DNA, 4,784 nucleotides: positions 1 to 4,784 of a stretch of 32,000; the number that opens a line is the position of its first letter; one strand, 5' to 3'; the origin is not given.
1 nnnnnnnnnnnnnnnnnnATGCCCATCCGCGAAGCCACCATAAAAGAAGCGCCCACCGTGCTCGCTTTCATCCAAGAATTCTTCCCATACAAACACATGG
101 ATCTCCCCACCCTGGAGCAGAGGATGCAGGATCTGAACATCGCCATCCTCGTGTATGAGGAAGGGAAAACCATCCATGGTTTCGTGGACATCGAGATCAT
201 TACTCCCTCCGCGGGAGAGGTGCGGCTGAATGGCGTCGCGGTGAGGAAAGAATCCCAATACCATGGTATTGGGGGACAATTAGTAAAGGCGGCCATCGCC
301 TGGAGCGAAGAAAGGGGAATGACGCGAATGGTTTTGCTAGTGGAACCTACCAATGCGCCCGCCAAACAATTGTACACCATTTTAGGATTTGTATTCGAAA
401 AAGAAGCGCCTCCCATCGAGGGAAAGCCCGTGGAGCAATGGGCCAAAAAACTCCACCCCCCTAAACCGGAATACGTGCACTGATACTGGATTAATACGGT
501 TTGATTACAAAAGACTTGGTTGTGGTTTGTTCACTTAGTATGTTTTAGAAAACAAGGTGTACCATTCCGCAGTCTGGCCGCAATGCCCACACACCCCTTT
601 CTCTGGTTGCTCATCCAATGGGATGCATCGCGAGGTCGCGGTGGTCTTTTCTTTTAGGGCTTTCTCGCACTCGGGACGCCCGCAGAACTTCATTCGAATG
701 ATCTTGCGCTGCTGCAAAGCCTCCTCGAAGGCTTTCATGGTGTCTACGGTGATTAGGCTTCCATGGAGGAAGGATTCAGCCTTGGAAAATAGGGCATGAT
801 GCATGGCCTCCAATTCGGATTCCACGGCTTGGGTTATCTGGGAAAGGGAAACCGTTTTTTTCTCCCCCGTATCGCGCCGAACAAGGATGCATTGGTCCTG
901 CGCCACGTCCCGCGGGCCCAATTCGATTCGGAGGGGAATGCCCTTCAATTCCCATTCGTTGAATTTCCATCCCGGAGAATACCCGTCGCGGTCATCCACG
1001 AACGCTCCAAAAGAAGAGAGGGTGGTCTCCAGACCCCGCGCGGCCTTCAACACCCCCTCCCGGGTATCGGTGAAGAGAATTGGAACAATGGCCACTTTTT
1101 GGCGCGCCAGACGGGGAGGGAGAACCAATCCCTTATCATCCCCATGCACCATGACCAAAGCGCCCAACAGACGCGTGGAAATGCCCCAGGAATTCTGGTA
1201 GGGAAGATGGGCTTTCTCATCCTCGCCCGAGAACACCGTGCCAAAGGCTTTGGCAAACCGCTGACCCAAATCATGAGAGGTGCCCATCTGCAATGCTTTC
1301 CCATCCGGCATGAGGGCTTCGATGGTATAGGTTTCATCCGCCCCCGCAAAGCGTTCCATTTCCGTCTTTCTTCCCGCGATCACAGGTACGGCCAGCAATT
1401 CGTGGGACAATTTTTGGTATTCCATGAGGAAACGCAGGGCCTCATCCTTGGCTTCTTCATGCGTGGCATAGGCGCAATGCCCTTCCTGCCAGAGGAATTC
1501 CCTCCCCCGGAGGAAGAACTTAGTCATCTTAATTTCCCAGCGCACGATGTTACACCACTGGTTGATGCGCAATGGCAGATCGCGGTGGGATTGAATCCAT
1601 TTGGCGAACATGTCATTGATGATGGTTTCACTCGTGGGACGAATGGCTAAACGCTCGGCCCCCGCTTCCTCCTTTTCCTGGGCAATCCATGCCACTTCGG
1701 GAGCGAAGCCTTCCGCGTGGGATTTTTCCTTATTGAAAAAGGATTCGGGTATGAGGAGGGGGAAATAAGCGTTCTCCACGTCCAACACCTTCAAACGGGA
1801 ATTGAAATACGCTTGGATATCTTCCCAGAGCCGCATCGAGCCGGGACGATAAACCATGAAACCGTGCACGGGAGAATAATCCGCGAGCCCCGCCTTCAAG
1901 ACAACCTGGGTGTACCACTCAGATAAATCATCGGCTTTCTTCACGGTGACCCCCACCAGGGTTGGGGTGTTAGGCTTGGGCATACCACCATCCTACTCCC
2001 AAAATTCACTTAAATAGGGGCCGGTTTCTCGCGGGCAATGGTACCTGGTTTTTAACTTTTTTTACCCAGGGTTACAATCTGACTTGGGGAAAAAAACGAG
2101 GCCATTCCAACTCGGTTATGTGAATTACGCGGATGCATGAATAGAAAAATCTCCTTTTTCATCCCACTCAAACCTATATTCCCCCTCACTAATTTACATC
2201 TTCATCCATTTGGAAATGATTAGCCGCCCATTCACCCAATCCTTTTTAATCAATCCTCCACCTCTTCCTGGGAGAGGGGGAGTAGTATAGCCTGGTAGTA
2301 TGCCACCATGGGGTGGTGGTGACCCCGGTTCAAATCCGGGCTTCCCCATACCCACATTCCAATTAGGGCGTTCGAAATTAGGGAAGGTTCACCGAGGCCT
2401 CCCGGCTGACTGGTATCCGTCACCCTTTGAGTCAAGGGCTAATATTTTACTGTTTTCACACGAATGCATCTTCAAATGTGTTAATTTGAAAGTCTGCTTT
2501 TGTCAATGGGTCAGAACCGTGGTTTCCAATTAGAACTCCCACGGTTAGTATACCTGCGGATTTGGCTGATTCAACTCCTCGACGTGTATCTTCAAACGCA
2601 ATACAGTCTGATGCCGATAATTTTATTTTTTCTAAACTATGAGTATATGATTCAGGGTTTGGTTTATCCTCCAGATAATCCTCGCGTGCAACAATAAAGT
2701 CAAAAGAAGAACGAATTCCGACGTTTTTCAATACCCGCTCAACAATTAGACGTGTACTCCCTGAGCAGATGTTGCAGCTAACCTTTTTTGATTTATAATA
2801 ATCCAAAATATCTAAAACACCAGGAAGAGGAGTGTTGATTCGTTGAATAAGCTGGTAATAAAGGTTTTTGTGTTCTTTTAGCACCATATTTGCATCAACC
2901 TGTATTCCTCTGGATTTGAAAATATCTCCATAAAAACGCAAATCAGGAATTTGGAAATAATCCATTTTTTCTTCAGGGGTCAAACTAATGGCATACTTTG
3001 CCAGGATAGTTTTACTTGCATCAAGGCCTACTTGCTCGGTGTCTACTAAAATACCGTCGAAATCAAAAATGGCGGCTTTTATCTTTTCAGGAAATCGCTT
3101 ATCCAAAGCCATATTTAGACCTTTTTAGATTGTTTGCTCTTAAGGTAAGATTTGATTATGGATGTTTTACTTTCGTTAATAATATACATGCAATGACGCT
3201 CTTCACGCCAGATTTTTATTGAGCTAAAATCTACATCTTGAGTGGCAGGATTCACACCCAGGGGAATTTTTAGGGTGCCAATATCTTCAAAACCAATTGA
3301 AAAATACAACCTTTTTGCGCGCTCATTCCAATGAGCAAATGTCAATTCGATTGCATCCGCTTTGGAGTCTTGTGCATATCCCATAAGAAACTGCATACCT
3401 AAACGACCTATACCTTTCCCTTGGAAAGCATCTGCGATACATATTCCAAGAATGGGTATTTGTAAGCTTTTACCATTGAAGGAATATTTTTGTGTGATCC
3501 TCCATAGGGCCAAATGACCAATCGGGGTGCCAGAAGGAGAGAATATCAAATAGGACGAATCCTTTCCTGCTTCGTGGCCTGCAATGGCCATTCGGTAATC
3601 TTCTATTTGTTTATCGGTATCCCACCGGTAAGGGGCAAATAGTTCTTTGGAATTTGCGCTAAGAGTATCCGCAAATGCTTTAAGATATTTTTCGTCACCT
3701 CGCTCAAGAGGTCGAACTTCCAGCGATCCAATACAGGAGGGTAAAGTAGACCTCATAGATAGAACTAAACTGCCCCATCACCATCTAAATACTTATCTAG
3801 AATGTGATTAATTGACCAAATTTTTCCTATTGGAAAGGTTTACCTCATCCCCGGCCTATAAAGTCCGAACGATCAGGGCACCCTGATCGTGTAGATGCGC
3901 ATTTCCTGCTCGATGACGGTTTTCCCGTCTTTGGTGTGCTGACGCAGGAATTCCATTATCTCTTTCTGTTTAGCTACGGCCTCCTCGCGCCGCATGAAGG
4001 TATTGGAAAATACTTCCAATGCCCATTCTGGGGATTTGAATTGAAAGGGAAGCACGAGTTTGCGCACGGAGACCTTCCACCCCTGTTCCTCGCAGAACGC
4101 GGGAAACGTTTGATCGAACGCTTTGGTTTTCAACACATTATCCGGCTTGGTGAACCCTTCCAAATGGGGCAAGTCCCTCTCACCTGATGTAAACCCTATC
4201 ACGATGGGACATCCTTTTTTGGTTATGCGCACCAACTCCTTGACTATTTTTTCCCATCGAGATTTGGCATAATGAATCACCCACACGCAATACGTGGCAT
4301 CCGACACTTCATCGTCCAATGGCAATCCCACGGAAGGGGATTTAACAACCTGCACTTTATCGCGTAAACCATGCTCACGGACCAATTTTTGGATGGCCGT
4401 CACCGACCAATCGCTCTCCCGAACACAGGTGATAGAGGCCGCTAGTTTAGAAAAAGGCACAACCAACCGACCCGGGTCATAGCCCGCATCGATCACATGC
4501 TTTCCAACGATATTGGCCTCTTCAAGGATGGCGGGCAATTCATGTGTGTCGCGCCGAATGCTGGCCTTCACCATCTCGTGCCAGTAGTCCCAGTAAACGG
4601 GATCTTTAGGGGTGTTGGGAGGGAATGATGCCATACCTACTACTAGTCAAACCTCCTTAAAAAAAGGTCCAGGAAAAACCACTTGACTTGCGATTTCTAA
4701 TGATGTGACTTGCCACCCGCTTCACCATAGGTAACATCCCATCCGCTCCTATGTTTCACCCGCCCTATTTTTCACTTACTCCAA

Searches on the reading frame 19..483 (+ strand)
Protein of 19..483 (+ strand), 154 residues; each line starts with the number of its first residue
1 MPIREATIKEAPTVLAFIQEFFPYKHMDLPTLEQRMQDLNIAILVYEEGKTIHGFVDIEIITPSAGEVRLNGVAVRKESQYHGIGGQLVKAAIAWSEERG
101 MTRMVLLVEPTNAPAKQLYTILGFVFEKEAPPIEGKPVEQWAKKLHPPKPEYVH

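Call 25: search_protein_families(library=pfam, proteins=[window:19-483:+], max_evalue=0.01)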
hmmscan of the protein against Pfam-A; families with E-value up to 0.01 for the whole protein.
window:19-483:+ (154 aa): 6 families
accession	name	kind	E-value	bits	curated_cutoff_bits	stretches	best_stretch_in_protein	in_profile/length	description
PF00583.31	Acetyltransf_1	-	1.1e-14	55.1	20.7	1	19-124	9-116/116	Acetyltransferase (GNAT) family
PF13508.13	Acetyltransf_7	-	2.6e-10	41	27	1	43-125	5-83/84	Acetyltransferase (GNAT) domain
PF13673.13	Acetyltransf_10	-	9.5e-09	35.7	23.6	1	22-126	13-109/128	Acetyltransferase (GNAT) domain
PF08445.16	FR47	-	3e-07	30.7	22.1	1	69-125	23-78/86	FR47-like protein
PF24553.2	Rv0428c_C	-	0.0002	21.6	27.2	1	68-126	160-217/224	Probable histone acetyltransferase Rv0428c C-terminal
PF13302.13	Acetyltransf_3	-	0.002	19.3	25.4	1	35-125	50-138/138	Acetyltransferase (GNAT) domain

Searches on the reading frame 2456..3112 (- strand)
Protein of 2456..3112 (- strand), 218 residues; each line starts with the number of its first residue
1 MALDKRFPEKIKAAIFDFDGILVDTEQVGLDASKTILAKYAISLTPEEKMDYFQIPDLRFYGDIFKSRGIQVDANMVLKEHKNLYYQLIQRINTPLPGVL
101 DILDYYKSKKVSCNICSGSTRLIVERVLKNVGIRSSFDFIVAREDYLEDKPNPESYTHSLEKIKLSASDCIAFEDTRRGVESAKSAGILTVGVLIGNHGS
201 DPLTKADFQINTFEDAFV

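Call 25: search_protein_families(library=pfam, proteins=[window:2456-3112:-], max_evalue=0.01)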
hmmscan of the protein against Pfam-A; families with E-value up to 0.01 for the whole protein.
window:2456-3112:- (218 aa): 4 families
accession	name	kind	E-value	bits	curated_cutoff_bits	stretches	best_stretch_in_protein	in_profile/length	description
PF13419.12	HAD_2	-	5.2e-31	108.6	23.8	1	15-193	2-178/178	Haloacid dehalogenase-like hydrolase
PF00702.32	Hydrolase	-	7.4e-22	79.1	26.4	1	11-187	1-191/191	haloacid dehalogenase-like hydrolase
PF12710.13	HAD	-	7.1e-08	33.5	27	1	14-143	1-130/189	haloacid dehalogenase-like hydrolase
PF13242.12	Hydrolase_like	-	4.5e-05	23.7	22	1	150-209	4-64/75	HAD-hyrolase-like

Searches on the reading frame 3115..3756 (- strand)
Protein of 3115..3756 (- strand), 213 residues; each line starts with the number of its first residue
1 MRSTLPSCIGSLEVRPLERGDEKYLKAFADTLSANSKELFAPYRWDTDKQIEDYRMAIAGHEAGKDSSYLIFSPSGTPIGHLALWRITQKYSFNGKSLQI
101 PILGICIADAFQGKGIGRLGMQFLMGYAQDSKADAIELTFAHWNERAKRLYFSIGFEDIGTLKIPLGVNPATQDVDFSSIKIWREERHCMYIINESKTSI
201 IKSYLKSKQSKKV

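Call 25: search_protein_families(library=pfam, proteins=[window:3115-3756:-], max_evalue=0.01)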
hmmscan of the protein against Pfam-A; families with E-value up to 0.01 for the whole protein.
window:3115-3756:- (213 aa): 4 families
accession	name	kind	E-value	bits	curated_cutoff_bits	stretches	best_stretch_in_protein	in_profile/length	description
PF00583.31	Acetyltransf_1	-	3.8e-11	43.7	20.7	1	45-156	16-116/116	Acetyltransferase (GNAT) family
PF13302.13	Acetyltransf_3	-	4e-08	34.5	25.4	1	12-157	2-138/138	Acetyltransferase (GNAT) domain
PF13508.13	Acetyltransf_7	-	2e-06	28.5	27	1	75-157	11-83/84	Acetyltransferase (GNAT) domain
PF13673.13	Acetyltransf_10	-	0.00015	22.2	23.6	1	102-160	54-111/128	Acetyltransferase (GNAT) domain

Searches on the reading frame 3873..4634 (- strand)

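Call 25: search_protein_families(library=pfam, proteins=[window:3873-4634:-], max_evalue=0.01)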
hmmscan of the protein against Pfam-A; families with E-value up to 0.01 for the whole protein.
window:3873-4634:- (253 aa): 2 families
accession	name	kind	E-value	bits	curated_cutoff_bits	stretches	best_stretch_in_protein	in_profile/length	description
PF08241.18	Methyltransf_11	-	3.9e-08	34.3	21.2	1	49-143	2-92/95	Methyltransferase domain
PF13649.12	Methyltransf_25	-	1.1e-06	29.7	27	1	47-141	1-96/97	Methyltransferase domain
